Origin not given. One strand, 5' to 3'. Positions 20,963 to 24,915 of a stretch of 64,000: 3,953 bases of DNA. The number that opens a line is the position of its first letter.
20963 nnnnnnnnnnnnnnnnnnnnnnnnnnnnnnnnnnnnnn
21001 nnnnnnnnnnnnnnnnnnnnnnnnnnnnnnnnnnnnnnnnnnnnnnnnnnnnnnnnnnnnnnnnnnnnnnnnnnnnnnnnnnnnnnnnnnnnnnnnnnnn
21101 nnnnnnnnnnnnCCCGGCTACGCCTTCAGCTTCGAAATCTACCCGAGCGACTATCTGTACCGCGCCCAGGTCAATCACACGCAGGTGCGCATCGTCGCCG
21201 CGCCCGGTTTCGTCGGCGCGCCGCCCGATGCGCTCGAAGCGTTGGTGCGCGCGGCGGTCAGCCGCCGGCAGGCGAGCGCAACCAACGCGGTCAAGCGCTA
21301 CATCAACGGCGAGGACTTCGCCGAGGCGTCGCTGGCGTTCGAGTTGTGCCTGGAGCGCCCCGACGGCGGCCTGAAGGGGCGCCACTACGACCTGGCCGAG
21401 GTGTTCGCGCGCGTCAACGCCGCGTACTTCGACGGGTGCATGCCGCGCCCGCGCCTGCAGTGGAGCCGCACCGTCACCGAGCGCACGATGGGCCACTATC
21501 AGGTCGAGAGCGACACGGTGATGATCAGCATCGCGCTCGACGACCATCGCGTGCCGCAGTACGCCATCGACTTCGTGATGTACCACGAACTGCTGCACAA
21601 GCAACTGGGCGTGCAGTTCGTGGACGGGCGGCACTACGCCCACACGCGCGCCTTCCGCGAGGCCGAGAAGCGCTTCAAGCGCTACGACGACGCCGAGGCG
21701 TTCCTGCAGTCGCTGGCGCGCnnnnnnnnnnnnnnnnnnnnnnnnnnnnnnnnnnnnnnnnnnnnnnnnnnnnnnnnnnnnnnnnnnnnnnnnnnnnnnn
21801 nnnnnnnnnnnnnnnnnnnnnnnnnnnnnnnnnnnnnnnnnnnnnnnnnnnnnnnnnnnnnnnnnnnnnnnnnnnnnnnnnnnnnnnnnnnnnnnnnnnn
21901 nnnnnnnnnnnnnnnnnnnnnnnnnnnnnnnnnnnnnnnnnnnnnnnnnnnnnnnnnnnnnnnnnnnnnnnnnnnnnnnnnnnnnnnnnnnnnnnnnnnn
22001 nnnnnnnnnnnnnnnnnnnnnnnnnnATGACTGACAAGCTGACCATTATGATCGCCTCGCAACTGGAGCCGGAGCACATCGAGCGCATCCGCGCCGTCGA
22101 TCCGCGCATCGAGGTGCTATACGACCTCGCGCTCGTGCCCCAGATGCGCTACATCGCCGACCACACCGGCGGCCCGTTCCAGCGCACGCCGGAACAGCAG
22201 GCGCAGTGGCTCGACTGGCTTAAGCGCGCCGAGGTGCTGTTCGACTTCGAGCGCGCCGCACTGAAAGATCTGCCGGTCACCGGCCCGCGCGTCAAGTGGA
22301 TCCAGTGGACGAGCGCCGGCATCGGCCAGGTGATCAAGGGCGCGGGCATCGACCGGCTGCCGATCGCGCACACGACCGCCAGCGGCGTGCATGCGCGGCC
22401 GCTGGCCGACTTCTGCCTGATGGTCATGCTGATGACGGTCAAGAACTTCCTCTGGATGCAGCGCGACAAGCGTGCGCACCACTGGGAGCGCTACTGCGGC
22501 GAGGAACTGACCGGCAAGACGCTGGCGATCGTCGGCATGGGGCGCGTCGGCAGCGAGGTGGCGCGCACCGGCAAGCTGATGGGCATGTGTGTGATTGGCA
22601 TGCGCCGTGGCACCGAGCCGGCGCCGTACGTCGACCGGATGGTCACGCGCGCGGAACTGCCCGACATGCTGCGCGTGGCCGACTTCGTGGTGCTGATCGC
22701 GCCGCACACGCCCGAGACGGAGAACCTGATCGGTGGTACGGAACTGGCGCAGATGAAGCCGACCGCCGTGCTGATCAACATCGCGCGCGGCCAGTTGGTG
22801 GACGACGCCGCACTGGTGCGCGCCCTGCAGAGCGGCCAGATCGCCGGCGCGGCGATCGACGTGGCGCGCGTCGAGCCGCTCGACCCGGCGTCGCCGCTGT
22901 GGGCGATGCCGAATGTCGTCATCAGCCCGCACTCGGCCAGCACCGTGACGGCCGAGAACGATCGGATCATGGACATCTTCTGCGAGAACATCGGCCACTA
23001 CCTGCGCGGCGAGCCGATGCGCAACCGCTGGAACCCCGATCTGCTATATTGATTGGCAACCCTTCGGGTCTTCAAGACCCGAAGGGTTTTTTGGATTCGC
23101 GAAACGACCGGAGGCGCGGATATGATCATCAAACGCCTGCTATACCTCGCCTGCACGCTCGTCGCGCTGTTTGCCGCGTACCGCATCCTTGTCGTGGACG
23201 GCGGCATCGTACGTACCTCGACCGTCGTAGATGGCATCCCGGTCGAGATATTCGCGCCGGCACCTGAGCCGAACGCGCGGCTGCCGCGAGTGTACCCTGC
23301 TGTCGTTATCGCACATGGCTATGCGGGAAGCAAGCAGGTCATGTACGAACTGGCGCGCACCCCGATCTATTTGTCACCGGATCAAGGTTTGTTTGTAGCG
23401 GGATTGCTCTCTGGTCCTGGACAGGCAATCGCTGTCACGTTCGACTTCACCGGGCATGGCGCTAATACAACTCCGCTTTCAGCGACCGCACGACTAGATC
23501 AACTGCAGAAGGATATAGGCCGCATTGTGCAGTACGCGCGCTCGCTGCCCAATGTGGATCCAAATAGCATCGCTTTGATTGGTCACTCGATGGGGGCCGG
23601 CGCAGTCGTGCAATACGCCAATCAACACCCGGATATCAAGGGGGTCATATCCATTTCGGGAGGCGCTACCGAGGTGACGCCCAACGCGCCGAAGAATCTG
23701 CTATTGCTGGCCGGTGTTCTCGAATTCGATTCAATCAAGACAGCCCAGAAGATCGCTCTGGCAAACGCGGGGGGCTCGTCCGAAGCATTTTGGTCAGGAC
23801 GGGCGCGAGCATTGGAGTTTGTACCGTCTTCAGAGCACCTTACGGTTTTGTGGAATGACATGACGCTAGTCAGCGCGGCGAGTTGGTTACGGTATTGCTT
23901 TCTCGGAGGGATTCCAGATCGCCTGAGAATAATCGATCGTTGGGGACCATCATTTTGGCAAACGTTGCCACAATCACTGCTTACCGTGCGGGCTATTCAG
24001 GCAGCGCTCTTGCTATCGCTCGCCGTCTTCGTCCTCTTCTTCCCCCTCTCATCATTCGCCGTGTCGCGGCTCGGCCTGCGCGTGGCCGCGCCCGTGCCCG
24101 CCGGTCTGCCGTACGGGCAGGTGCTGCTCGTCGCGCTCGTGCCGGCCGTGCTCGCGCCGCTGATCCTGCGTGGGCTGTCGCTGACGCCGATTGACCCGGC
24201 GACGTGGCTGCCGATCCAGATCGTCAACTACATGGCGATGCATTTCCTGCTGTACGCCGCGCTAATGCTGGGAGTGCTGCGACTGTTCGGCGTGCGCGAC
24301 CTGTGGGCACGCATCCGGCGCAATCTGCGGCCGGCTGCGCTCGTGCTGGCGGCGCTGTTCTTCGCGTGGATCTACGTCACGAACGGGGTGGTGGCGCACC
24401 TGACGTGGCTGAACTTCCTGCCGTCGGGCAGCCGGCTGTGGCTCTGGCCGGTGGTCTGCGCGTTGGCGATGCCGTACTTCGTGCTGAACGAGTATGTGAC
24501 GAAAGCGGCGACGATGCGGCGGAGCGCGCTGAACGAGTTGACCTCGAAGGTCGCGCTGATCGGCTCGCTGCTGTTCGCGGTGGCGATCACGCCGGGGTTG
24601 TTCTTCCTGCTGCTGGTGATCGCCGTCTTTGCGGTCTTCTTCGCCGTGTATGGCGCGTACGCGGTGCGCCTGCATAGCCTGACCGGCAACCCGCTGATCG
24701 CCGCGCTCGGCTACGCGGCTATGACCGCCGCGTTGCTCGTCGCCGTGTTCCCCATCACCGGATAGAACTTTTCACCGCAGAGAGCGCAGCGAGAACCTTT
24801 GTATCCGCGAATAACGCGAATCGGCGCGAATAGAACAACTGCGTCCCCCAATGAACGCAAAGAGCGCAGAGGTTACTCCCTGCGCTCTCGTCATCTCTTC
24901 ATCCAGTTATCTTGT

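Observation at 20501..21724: DUF45/SprT-like HExxH hydrolase with a duplicated N-terminal module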

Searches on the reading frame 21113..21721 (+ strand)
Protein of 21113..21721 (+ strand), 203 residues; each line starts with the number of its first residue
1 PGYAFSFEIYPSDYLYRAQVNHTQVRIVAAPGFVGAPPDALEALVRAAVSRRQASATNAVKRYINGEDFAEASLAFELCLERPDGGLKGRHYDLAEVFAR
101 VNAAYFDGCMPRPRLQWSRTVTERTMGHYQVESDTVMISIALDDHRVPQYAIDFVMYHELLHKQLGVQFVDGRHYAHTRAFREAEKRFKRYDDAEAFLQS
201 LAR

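Call 67: find_homologous_proteins(query=window:21113-21721:+, max_evalue=0.001)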
Query window:21113-21721:+ (203 aa): 35 proteins with E <= 0.001 among 598 candidates.
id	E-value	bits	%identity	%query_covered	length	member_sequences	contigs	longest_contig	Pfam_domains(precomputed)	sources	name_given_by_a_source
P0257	7.0e-59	217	50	97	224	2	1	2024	-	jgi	jgi:hypothetical protein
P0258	8.6e-58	213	52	99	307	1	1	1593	-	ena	-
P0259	1.2e-57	213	53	99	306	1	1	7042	PF10263.16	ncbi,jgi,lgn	jgi:hypothetical protein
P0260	2.4e-57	212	53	99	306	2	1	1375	-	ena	-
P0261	1.6e-56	209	53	100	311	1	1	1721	PF10263.16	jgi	jgi:hypothetical protein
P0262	6.5e-56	207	49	97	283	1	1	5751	PF10263.16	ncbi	ncbi:MAG: SprT-like domain-containing protein, partial [Anaerolineae bacterium]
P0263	9.6e-56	207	51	97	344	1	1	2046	PF10263.16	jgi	jgi:hypothetical protein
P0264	3.8e-55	205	53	97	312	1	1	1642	PF10263.16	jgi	jgi:hypothetical protein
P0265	2.8e-54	202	51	94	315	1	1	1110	PF10263.16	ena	-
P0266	3.9e-54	201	47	97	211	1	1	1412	PF10263.16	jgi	jgi:hypothetical protein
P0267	2.4e-52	196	48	97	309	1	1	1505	PF10263.16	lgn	-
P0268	3.5e-52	195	49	97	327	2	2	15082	PF10263.16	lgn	-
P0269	6.5e-52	194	50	99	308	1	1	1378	PF10263.16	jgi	jgi:hypothetical protein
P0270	2.0e-51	193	49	94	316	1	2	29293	PF10263.16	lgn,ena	-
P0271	2.5e-51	192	46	99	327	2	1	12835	PF10263.16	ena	-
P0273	9.6e-51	190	53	86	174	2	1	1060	PF10263.16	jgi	jgi:hypothetical protein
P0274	1.1e-50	190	47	91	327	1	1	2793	PF10263.16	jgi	-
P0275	7.9e-50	187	46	100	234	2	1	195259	PF10263.16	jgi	jgi:hypothetical protein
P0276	1.9e-49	186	46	98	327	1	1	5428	PF10263.16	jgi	jgi:hypothetical protein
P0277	8.2e-48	181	48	96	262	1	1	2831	PF10263.16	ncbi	ncbi:MAG: hypothetical protein D6802_06795, partial [Ardenticatenia bacterium]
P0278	2.6e-46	176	46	100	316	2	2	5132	PF10263.16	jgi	jgi:hypothetical protein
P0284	1.5e-41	160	42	96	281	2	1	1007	PF10263.16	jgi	jgi:hypothetical protein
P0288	2.4e-32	130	45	78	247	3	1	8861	PF02810.22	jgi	-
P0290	1.9e-13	69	37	51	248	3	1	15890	PF10263.16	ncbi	-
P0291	1.7e-8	52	38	45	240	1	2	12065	-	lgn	-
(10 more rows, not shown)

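Call 69: find_encoding_contigs(protein=P0290, flank=6000, max_places=2)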
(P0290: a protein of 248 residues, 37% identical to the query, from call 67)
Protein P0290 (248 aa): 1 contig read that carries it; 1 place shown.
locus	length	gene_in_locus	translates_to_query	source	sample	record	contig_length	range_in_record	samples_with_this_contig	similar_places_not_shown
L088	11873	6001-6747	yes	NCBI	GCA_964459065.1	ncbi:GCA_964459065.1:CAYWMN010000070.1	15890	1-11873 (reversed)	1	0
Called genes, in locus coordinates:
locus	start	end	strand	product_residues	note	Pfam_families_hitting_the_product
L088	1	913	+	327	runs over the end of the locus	PF00248:Aldo_ket_red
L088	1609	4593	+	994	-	PF00005:ABC_tran (faint), PF02463:SMC_N (faint), PF13191:AAA_16 (faint), PF13304:AAA_21 (faint), PF13555:AAA_29 (faint), PF17760:UvrA_inter (weak), PF17755:UvrA_DNA-bind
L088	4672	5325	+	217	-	-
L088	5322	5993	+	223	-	-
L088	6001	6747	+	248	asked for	PF10263:SprT-like (faint)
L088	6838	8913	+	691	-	PF14508:GH97_N, PF10566:Glyco_hydro_97, PF14509:GH97_C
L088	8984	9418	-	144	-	PF26390:MamS_MamX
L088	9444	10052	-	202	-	-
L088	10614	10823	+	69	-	-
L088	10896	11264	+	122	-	-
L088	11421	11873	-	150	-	?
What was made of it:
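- A UvrA-like gene lies upstream of a core-only relative (call 69).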

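Call 70: find_encoding_contigs(protein=P0268, flank=6000, max_places=1)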
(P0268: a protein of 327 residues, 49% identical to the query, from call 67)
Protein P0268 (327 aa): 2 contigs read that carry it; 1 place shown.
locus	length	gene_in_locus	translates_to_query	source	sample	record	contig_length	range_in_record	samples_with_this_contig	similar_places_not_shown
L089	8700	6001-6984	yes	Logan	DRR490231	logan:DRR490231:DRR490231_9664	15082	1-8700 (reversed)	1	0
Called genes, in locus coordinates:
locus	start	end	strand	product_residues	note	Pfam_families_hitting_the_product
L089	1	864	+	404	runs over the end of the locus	PF08668:HDOD, PF01966:HD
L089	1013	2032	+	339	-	PF00348:polyprenyl_synt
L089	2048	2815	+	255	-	PF00149:Metallophos, PF12850:Metallophos_2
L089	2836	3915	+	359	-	PF00641:Zn_ribbon_RanBP (faint), PF18912:DZR_2 (faint), PF12773:DZR, PF24463:DUF7577 (weak), PF13240:Zn_Ribbon_1 (weak), PF24463:DUF7577 (weak)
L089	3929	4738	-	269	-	PF22435:MRM3-like_sub_bind, PF08032:SpoU_sub_bind (weak), PF00588:SpoU_methylase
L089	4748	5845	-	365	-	PF05448:AXE1 (faint), PF02129:Peptidase_S15, PF01738:DLH (faint), PF20434:BD-FAE (faint), PF00561:Abhydrolase_1, PF12146:Hydrolase_4, PF12697:Abhydrolase_6, PF00326:Peptidase_S9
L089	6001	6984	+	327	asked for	PF10263:SprT-like (weak)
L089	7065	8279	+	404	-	PF00990:GGDEF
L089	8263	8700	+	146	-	?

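Call 71: find_encoding_contigs(protein=P0270, flank=6000, max_places=1)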
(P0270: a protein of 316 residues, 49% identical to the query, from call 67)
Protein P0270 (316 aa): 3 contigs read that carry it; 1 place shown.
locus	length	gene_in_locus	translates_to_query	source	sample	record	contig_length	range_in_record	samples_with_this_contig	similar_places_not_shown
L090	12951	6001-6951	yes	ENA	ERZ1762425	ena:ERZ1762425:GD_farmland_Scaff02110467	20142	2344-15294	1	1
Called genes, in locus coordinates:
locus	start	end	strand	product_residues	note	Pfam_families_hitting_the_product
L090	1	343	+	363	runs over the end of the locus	PF01073:3Beta_HSD, PF01370:Epimerase, PF02719:Polysacc_synt_2, PF04321:RmlD_sub_bind, PF05368:NmrA, PF13460:NAD_binding_10, PF16363:GDP_Man_Dehyd, PF07993:NAD_binding_4, +1 more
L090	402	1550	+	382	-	-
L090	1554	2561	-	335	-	PF03734:YkuD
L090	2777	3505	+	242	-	PF01138:RNase_PH, PF03725:RNase_PH_C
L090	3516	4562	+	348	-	-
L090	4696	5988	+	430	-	-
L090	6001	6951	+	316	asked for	PF10263:SprT-like (weak)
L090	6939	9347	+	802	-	PF13802:Gal_mutarotas_2, PF01055:Glyco_hydro_31_2nd, PF21365:Glyco_hydro_31_3rd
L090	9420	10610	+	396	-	PF00557:Peptidase_M24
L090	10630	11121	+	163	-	PF02142:MGS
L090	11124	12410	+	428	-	PF13393:tRNA-synt_His, PF00587:tRNA-synt_2b, PF03129:HGTP_anticodon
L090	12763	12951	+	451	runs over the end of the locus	PF01979:Amidohydro_1, PF07969:Amidohydro_3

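Call 73: search_protein_families(library=pfam, proteins=[L088:4672-5325:+, L088:5322-5993:+, P0290, P0291, P0288, L090:4696-5988:+], max_evalue=0.1)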
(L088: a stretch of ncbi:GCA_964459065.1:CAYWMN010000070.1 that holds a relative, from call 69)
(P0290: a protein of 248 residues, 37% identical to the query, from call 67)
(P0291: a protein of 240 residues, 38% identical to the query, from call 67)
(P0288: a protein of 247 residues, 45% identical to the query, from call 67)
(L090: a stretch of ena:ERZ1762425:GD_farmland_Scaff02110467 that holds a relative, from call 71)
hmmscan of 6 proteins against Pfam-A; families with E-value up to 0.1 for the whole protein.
L088:4672-5325:+ (217 aa): 0 families

L088:5322-5993:+ (223 aa): 3 families
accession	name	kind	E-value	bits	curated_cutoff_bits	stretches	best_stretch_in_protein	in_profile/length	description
PF19498.4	DUF6033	-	0.00096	19.5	25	1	137-213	95-157/205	Protein of unknown function (DUF6033)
PF10152.14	CCDC53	-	0.049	14.5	24.6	0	37-212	21-110/147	Subunit CCDC53 of WASH complex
PF13094.11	CENP-Q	-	0.06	13.9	28.5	0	141-207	39-107/162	CENP-Q, a CENPA-CAD centromere complex subunit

P0290 (248 aa): 2 families
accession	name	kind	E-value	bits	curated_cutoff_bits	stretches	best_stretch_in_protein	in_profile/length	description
PF10263.15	SprT-like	-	1e-05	25.8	25.6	1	139-231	2-94/108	SprT-like family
PF01863.23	YgjP-like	-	0.0018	18.7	26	1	187-244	157-206/207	YgjP-like, metallopeptidase domain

P0291 (240 aa): 1 family
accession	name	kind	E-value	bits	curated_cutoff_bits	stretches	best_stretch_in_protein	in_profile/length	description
PF18894.6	PhageMetallopep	-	0.017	15.6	23.7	0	151-182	70-100/134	Putative phage metallopeptidase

P0288 (247 aa): 1 family
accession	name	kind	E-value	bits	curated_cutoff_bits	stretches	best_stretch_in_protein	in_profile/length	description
PF02810.21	SEC-C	-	7e-10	39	20.4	1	229-247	1-19/19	SEC-C motif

L090:4696-5988:+ (430 aa): 15 families
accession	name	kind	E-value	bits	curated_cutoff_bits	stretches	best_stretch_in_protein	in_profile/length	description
PF00004.35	AAA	-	0.00045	21.1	21.2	1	163-182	2-21/131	ATPase family associated with various cellular activities (AAA)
PF13191.12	AAA_16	-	0.0029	18.6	32.6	1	156-191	19-56/167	AAA ATPase domain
PF07728.20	AAA_5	-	0.0029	18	22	1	162-186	2-25/139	AAA domain (dynein-related subfamily)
PF01078.27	Mg_chelatase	-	0.0037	17.1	20.3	1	155-184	18-47/207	Magnesium chelatase, subunit ChlI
PF13481.12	AAA_25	-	0.012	15.6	27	1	152-193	26-68/195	AAA domain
PF00158.32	Sigma54_activat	-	0.019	15.1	20.2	0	150-183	13-46/168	Sigma-54 interaction domain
PF20720.3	nSTAND3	-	0.021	15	27.2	0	155-179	13-37/155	Novel STAND NTPase 3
PF20030.5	bpMoxR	-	0.023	14.2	27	0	152-186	24-58/205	MoxR domain in the MoxR-vWA-beta-propeller ternary systems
PF13401.12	AAA_22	-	0.041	14.6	27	0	159-184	5-30/130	AAA domain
PF05496.18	RuvB_N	-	0.051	13.8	27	1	162-183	36-57/159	Holliday junction DNA helicase RuvB P-loop domain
PF00910.28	RNA_helicase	-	0.053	14.4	21.5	0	163-184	2-23/105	RNA helicase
PF02367.23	TsaE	-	0.059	13.8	26.6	0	147-183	9-45/128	Threonylcarbamoyl adenosine biosynthesis protein TsaE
PF00005.33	ABC_tran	-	0.063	14.3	25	0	155-183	7-35/137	ABC transporter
PF14532.12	Sigma54_activ_2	-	0.064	13.9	25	0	147-181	9-43/138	Sigma-54 interaction domain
PF05729.18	NACHT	-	0.066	13.5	26.7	0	162-185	3-26/167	NACHT domain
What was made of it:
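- Closest known: Bacterial stand-alone SprT-family proteins and the ~240-aa core relatives found here. Same: P0290 passes the PF10263 cut-off (25.8 bits, call 73).
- Closest known: Bacterial stand-alone SprT-family proteins and the ~240-aa core relatives found here. Different: P0288 adds a C-terminal SEC-C zinc motif instead (call 73).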

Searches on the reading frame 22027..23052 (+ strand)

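Call 36: search_protein_families(library=pfam, proteins=[window:22027-23052:+], max_evalue=0.00001)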
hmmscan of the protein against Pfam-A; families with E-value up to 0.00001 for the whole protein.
window:22027-23052:+ (341 aa): 1 family
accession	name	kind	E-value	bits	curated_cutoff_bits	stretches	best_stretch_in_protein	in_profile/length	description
PF02826.25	2-Hacid_dh_C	-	9.4e-56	188.4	25.1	1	131-304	1-178/178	D-isomer specific 2-hydroxyacid dehydrogenase, NAD binding domain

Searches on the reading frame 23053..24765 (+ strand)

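Call 36: search_protein_families(library=pfam, proteins=[window:23053-24765:+], max_evalue=0.00001)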
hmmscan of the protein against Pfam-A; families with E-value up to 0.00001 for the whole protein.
window:23053-24765:+ (570 aa): 3 families
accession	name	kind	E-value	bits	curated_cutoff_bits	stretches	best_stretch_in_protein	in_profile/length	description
PF12146.15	Hydrolase_4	-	2.6e-10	40.4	27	1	128-223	35-130/239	Serine aminopeptidase, S33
PF00561.26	Abhydrolase_1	-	1.1e-09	38.8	25.8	1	82-211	1-104/245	alpha/beta hydrolase fold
PF12697.13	Abhydrolase_6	-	7.3e-08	33.8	26.3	1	84-250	1-123/217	Alpha/beta hydrolase family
